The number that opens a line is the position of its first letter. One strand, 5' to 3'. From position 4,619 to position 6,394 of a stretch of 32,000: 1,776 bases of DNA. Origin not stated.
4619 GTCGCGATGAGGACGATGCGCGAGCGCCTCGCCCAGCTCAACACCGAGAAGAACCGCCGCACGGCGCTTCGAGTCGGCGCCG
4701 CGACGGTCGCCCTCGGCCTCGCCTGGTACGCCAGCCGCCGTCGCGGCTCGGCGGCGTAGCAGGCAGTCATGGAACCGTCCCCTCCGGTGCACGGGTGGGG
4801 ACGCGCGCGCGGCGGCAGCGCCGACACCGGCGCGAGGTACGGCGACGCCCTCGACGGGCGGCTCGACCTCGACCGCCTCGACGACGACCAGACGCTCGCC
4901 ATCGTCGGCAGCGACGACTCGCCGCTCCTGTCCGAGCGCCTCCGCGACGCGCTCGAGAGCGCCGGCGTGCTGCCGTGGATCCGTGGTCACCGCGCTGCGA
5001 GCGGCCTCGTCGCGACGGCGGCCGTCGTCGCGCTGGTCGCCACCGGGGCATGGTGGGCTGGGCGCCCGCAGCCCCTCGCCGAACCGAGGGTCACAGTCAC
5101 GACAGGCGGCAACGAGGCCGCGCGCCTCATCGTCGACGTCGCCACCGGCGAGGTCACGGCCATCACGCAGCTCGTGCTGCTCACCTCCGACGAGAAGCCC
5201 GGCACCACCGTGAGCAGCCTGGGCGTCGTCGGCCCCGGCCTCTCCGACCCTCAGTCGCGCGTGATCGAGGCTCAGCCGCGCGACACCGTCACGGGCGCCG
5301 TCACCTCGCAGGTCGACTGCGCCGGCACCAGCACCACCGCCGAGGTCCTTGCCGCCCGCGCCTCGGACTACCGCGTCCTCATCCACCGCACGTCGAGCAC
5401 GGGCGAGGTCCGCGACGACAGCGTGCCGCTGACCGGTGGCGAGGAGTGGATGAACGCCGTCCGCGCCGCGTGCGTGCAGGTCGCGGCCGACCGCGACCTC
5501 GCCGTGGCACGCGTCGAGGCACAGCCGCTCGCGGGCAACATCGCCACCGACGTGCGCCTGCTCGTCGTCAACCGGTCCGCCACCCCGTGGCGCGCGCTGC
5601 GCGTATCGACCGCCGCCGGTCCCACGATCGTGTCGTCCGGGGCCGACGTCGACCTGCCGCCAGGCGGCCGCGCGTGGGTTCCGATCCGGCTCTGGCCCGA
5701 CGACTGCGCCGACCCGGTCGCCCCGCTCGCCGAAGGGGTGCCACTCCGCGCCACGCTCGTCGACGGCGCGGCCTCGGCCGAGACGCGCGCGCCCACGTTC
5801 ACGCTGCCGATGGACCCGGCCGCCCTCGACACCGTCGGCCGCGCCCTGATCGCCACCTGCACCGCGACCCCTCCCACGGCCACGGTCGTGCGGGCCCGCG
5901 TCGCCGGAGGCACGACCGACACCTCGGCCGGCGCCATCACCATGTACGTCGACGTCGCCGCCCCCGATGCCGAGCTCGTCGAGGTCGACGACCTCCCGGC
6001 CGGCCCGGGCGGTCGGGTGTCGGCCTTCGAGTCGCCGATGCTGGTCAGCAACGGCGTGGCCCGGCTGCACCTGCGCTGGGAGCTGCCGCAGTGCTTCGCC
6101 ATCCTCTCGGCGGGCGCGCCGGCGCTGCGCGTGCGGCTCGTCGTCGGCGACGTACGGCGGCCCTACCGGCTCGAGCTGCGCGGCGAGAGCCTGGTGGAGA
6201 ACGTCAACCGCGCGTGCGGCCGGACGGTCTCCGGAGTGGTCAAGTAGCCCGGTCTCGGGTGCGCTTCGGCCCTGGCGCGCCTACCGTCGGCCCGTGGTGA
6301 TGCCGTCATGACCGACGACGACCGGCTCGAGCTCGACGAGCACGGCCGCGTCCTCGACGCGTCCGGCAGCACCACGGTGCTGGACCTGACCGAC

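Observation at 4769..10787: Four tandem, diverged paralogs of an unrecognisable single-pass membrane protein with a six-cysteine ectodomain, inserted into a conserved backbone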

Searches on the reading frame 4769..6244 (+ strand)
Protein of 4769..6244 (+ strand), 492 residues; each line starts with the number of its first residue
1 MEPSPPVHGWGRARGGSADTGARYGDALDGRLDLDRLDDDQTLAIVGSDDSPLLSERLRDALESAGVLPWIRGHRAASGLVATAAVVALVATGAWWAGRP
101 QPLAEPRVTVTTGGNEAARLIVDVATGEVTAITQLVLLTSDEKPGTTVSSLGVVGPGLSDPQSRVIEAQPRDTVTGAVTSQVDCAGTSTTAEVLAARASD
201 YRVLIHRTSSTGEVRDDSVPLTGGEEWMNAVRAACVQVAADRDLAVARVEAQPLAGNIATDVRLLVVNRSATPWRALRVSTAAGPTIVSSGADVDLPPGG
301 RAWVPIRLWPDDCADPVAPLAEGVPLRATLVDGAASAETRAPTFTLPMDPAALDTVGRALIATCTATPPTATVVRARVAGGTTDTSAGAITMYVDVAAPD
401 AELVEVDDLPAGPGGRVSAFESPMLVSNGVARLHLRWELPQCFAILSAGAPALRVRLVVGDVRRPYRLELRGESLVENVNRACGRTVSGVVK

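Call 8: search_protein_families(library=pfam, proteins=[window:4769-6244:+], max_evalue=1)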
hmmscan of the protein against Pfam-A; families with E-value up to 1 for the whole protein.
window:4769-6244:+ (492 aa): 0 families

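Call 9: search_protein_families(library=ncbifam, proteins=[window:4769-6244:+], max_evalue=1)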
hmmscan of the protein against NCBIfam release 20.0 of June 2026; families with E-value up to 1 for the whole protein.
window:4769-6244:+ (492 aa): 0 families

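Call 75: search_protein_families(library=padloc, proteins=[window:4769-6244:+], max_evalue=0.1)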
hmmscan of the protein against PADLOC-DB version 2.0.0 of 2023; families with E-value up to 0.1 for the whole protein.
window:4769-6244:+ (492 aa): 0 families
